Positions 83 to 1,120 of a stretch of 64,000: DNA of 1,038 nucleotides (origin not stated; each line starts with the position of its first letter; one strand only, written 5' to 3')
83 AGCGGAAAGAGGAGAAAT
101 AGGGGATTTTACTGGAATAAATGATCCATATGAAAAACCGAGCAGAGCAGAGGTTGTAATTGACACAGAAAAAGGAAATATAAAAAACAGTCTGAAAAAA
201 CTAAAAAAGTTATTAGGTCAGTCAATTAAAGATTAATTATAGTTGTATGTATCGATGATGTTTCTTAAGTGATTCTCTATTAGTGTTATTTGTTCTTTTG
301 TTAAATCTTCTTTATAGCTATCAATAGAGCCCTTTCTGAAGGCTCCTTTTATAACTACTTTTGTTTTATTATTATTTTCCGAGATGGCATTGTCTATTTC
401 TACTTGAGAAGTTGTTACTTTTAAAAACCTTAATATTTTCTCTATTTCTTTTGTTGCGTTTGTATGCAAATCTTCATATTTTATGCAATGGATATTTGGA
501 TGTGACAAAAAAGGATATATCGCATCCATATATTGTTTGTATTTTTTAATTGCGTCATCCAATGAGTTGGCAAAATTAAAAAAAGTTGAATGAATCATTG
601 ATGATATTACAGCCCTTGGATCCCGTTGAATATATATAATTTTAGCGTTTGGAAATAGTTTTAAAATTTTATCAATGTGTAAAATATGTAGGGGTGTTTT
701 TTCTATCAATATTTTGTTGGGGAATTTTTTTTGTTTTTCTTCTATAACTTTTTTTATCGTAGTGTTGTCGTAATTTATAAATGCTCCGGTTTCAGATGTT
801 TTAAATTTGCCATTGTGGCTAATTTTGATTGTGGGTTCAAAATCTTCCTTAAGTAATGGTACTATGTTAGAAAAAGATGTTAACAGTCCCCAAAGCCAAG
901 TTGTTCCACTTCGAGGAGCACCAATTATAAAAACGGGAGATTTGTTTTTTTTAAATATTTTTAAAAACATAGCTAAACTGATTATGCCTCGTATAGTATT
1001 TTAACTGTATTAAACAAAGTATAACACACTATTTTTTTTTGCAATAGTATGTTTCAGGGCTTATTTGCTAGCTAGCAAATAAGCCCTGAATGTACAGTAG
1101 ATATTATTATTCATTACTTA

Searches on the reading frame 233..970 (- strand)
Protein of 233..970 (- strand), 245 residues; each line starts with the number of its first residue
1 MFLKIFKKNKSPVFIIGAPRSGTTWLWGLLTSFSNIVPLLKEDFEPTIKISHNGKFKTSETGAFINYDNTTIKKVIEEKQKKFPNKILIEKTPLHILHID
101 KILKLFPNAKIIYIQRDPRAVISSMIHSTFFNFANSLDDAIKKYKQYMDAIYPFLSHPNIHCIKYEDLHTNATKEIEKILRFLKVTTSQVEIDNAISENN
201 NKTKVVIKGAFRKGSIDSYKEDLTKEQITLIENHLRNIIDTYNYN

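Call 13: search_protein_families(library=pfam, proteins=[window:233-970:-], max_evalue=0.0001)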
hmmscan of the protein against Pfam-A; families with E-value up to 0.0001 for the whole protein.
window:233-970:- (245 aa): 3 families
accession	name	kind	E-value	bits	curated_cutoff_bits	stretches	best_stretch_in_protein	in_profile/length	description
PF13469.12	Sulfotransfer_3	-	8.9e-31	108.3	27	1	12-187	1-214/216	Sulfotransferase family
PF00685.33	Sulfotransfer_1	-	4.8e-22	79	22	1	12-235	3-247/255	Sulfotransferase domain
PF17784.7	Sulfotransfer_4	-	4.6e-05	23.8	22.8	0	73-151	55-136/215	Sulfotransferase domain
